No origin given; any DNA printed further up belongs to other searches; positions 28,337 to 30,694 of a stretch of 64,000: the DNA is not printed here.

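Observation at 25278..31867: NusG paralogue heading a translationally coupled dehydratase-aminotransferase-XDH-like gene set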

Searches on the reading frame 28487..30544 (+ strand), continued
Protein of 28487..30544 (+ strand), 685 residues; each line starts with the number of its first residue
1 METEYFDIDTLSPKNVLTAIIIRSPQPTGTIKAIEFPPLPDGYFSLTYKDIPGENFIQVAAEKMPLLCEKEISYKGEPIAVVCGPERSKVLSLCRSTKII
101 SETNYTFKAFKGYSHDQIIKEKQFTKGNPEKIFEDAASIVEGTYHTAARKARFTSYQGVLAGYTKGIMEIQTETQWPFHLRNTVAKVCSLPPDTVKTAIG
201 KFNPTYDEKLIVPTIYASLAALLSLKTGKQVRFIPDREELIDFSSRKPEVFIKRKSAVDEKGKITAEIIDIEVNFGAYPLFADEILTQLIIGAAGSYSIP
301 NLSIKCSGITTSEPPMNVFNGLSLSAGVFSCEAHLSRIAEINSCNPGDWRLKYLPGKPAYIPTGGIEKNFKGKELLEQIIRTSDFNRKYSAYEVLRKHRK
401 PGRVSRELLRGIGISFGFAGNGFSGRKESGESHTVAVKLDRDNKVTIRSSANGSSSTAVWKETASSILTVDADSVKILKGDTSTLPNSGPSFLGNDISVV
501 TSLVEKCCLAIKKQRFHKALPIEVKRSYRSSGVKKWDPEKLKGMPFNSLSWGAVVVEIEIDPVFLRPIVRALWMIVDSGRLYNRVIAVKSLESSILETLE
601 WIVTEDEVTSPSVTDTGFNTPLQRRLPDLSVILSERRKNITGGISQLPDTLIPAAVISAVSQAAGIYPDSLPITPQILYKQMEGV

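Call 19: find_encoding_contigs(protein=P0047, flank=10000, max_places=1)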
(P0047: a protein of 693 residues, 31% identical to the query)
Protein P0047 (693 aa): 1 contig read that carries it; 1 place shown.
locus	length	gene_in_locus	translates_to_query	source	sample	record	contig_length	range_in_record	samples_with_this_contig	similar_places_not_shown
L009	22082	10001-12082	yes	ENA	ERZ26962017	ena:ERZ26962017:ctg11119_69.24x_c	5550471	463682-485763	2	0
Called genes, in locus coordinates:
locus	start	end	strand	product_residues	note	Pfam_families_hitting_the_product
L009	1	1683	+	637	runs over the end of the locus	PF00501:AMP-binding, PF23562:AMP-binding_C_3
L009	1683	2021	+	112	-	-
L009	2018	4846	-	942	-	-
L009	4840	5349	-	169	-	-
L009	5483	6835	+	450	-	-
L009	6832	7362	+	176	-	PF02357:NusG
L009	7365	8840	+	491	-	PF13727:CoA_binding_3, PF01073:3Beta_HSD, PF01370:Epimerase, PF02719:Polysacc_synt_2, PF04321:RmlD_sub_bind, PF08659:KR (weak), PF13460:NAD_binding_10, PF16363:GDP_Man_Dehyd, +1 more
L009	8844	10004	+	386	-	PF01041:DegT_DnrJ_EryC1, PF01212:Beta_elim_lyase (weak)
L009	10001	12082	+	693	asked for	PF01315:Ald_Xan_dh_C, PF02738:MoCoBD_1, PF20256:MoCoBD_2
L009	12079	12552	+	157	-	PF01799:Fer2_2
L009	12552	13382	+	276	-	PF00941:FAD_binding_5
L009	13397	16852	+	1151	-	PF02811:PHP, PF07733:DNA_pol3_alpha, PF17657:DNA_pol3_finger, PF14579:HHH_6, PF01336:tRNA_anti-codon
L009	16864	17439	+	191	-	PF02325:CCB3_YggT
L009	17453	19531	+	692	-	PF17191:RecG_wedge, PF04851:ResIII, PF00270:DEAD, PF00271:Helicase_C, PF22590:Cas3-like_C_2 (weak), PF19833:RecG_dom3_C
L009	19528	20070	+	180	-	PF03602:Cons_hypoth95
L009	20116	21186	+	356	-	PF13393:tRNA-synt_His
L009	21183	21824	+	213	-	PF01634:HisG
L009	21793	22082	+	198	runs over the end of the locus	PF00475:IGPD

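Call 22: search_solved_structures(query=A1, show_alignments=3, max_evalue=1e-10)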
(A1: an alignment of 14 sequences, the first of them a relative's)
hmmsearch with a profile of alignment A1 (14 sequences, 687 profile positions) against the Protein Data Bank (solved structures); distinct sequences matched with E-value up to 1e-10: 42.
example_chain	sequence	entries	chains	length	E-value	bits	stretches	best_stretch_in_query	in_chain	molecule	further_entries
2w55_B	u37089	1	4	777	7.2e-64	219.6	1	5-514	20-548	XANTHINE DEHYDROGENASE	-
1jro_B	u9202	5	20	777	1.3e-63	218.8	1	5-514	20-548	xanthine dehydrogenase, chain B | XANTHINE DEHYDROGENASE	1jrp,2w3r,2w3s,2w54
3hrd_A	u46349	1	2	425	1.6e-63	218.4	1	5-380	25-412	Nicotinate dehydrogenase large molybdopterin subunit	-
1sij_A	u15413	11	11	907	1.7e-61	211.8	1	15-684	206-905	Aldehyde oxidoreductase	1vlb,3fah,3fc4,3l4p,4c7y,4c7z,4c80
2e1q_A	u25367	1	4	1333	6.7e-61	209.8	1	6-629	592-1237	Xanthine dehydrogenase/oxidase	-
3sr6_C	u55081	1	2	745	8.5e-61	209.4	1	6-629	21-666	Xanthine dehydrogenase/oxidase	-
3etr_C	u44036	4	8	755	9e-61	209.3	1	6-629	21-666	Xanthine dehydrogenase/oxidase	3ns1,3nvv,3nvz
3nrz_C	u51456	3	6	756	9.1e-61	209.3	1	6-629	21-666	Xanthine dehydrogenase/oxidase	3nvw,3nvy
3eub_C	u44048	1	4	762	9.4e-61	209.3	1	6-629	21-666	Xanthine dehydrogenase/oxidase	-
1fiq_C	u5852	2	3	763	9.4e-61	209.3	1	6-629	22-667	XANTHINE OXIDASE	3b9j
1n5x_A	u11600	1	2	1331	6.9e-60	206.4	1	6-629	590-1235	Xanthine Dehydrogenase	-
1fo4_A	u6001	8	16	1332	6.9e-60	206.4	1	6-629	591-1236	XANTHINE DEHYDROGENASE | Xanthine dehydrogenase/oxidase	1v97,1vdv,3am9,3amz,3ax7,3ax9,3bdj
3una_A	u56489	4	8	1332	6.9e-60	206.4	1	6-629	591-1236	Xanthine dehydrogenase/oxidase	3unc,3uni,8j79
2ckj_A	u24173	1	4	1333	1.1e-59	205.8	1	6-629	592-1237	XANTHINE OXIDOREDUCTASE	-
1wyg_A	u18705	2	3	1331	1.2e-58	202.4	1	6-629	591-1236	Xanthine dehydrogenase/oxidase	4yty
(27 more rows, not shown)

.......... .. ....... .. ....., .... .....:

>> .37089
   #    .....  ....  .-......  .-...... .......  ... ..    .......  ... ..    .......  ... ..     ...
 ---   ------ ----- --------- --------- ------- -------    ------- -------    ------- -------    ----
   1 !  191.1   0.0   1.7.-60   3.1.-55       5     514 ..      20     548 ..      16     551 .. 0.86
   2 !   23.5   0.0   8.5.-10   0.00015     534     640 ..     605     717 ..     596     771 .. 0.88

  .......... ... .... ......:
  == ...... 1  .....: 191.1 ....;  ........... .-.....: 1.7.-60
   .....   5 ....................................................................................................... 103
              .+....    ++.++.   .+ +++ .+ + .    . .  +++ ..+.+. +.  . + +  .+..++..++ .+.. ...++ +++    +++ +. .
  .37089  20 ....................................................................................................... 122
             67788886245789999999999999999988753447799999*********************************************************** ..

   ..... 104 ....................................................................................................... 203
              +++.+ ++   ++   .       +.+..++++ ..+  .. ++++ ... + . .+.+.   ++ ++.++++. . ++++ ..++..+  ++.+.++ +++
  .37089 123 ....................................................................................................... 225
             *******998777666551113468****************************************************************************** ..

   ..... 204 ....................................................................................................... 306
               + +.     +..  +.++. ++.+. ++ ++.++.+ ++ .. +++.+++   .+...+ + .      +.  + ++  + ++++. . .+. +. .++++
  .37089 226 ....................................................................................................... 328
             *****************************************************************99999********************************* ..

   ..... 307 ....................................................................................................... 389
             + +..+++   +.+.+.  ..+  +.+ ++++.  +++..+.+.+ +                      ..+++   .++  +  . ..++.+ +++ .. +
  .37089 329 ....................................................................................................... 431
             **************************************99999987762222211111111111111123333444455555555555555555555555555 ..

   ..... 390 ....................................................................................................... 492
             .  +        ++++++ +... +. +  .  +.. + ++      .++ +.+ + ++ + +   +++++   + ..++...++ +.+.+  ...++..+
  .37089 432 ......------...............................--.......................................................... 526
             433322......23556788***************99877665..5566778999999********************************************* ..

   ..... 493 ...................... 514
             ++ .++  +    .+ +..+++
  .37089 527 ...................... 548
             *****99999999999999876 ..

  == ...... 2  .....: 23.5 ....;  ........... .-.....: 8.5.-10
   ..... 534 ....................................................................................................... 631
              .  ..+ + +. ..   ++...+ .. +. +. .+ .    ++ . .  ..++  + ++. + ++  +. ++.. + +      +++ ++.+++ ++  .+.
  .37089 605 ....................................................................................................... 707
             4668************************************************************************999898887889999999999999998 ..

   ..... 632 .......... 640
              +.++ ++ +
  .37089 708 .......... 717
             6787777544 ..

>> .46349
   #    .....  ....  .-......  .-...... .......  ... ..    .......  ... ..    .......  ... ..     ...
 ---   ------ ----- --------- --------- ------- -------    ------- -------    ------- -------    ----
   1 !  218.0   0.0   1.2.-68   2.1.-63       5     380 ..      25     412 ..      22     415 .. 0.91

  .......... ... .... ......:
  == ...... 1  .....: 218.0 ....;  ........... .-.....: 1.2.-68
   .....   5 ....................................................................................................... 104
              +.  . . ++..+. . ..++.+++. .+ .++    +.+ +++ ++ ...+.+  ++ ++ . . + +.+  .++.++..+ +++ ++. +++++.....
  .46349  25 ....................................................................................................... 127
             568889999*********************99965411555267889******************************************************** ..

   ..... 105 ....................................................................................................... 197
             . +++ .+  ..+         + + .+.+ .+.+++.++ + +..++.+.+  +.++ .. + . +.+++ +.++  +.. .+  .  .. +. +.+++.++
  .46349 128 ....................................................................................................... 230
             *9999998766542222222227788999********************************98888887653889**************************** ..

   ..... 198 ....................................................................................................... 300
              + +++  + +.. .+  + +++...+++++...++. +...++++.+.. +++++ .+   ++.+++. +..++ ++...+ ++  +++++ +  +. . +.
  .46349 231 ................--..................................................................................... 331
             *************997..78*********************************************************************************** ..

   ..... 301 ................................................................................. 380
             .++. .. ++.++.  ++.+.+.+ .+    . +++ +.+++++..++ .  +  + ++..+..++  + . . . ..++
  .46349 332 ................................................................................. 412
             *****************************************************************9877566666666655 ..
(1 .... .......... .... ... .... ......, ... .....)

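Call 31: find_related_loci(query=A1, collection=genome_contigs, flank=10000)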
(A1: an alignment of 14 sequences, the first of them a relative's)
Query A1 (685 aa) in genome_contigs; peptide patterns used: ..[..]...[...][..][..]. (x = any residue, [..] = any of these).
160 stretches matched a pattern; 132 encode a relative of the query (tblastn E <= 1e-3); the best 80 are kept; 80 distinct loci.
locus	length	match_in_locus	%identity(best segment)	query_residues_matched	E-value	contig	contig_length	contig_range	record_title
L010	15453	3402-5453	88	1-684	0e+0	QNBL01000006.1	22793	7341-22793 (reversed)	MAG: Spirochaetes bacterium isolate B11_G9 B11_Guay9_scaffold_01173, whole genome shotgun sequence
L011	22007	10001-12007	59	16-684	0e+0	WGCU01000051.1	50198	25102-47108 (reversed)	MAG: Spirochaetaceae bacterium isolate S145_15 k151_264787, whole genome shotgun sequence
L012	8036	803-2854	49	1-684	0e+0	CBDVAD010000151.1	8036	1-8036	MAG TPA_asm: uncultured bacterium isolate SRR22302365_concoct_1 genome assembly, contig: ERZ25074835.7140, whole genome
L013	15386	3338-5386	48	1-683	0e+0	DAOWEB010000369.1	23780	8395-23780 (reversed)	MAG TPA_asm: Spirochaetaceae bacterium isolate CSMAG_1928 CSMAG_1928_k141_5782281_length_23780_cov_11.9800, whole genome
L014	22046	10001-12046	48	1-682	0e+0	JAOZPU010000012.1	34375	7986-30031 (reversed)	MAG: Spirochaetia bacterium isolate GMC4.metabat2.27 GMC4_766_length_34375_cov_10.807051, whole genome shotgun sequence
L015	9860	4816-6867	47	1-684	0e+0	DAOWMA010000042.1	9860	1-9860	MAG TPA_asm: Spirochaetaceae bacterium isolate CSMAG_2990 CSMAG_2990_k141_574657_length_9860_cov_137.8849, whole genome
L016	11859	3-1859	47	67-685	0e+0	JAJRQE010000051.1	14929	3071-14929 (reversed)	MAG: Spirochaetes bacterium isolate Dive100_bin10.36 k141_138488, whole genome shotgun sequence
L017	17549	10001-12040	46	1-683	0e+0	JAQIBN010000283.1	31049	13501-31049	MAG: Spirochaetia bacterium isolate GH26 k119_45227, whole genome shotgun sequence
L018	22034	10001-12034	38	8-683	4e-158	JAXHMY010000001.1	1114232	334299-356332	MAG: Spirochaetia bacterium isolate Salar_de_Ascotan_soil_MAG_ASO69 contig_12037_polypolish, whole genome shotgun sequen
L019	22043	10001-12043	38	5-683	2e-155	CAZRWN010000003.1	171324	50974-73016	MAG TPA_asm: uncultured Sediminispirochaeta sp. isolate SRP252850_co1_385 genome assembly, contig: NODE_31_length_171324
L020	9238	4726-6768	38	5-683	3e-155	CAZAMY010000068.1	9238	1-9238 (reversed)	MAG TPA_asm: uncultured Sediminispirochaeta sp. isolate binchicken_co13_30 genome assembly, contig: NODE_12109_length_92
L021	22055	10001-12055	38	1-683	7e-155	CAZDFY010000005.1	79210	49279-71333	MAG TPA_asm: uncultured Sediminispirochaeta sp. isolate binchicken_co218_94 genome assembly, contig: NODE_114_length_792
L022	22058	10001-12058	37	1-683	4e-154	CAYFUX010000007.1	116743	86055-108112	MAG TPA_asm: uncultured Spirochaetaceae bacterium isolate ERP107533_co1_111 genome assembly, contig: NODE_23_length_1167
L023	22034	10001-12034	38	8-683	3e-154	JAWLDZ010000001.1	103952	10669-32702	MAG: Spirochaetaceae bacterium isolate 20BLK6-1.bin.24 NODE_69_length_103952_cov_40.264663, whole genome shotgun sequenc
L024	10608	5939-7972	36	8-683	5e-153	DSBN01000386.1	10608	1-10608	MAG TPA_asm: Sediminispirochaeta sp. isolate SpSt-1173 Ga0129302_1003567, whole genome shotgun sequence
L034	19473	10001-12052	34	3-683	5e-131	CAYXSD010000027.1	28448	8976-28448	MAG TPA_asm: uncultured Spirochaetales bacterium isolate binchicken_co8_323 genome assembly, contig: NODE_2243_length_28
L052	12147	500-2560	31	8-683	6e-107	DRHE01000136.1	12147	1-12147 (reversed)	MAG TPA_asm: Spirochaetales bacterium isolate HyVt-362 HyVt-362_k145_318369, whole genome shotgun sequence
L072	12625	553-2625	31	1-683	7e-97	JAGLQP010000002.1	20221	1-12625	MAG: Spirochaetales bacterium isolate RS_8_6 ROV157_8.bin.6.fa_2, whole genome shotgun sequence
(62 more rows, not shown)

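Call 50: find_homologous_proteins(query=A2)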
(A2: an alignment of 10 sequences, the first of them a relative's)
Query A2 (10 sequences) (696 aa, profile of the alignment): 240 proteins with E <= 0.001 among 8000 candidates; the best 120 are listed.
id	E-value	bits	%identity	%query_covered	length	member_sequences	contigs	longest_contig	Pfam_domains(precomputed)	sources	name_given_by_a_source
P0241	0.0e+0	1156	100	100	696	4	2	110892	PF02738.24,PF20256.4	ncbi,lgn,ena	-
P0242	0.0e+0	1079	58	99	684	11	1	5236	PF02738.24,PF20256.4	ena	-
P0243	0.0e+0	1067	76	100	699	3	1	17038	PF02738.24,PF20256.4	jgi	jgi:CO/xanthine dehydrogenase Mo-binding subunit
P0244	0.0e+0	1059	61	99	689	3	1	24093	PF02738.24,PF20256.4,PF01315.28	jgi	-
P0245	0.0e+0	1055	53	100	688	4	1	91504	PF02738.24,PF20256.4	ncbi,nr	ncbi:MAG TPA: molybdopterin cofactor-binding domain-containing protein [Treponemataceae bacterium]|n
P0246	0.0e+0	1052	68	99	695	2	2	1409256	PF02738.24,PF20256.4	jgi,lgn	-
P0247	0.0e+0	1051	62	98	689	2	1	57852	PF02738.24,PF20256.4,PF01315.28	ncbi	-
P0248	0.0e+0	1049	62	98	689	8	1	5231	PF02738.24,PF20256.4,PF01315.28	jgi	-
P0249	0.0e+0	1049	61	99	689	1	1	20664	PF02738.24,PF20256.4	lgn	-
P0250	0.0e+0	1046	62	98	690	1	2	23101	PF02738.24,PF20256.4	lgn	-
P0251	0.0e+0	1046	60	97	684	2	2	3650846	PF02738.24,PF20256.4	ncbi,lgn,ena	-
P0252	0.0e+0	1044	61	98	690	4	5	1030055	PF02738.24,PF20256.4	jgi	jgi:CO/xanthine dehydrogenase Mo-binding subunit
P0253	0.0e+0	1043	60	98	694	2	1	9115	PF02738.24,PF20256.4,PF01315.28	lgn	-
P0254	0.0e+0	1041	61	99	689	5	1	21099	PF02738.24,PF20256.4,PF01315.28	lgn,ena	-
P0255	0.0e+0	1038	60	98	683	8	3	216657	PF02738.24,PF20256.4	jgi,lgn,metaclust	metaclust:\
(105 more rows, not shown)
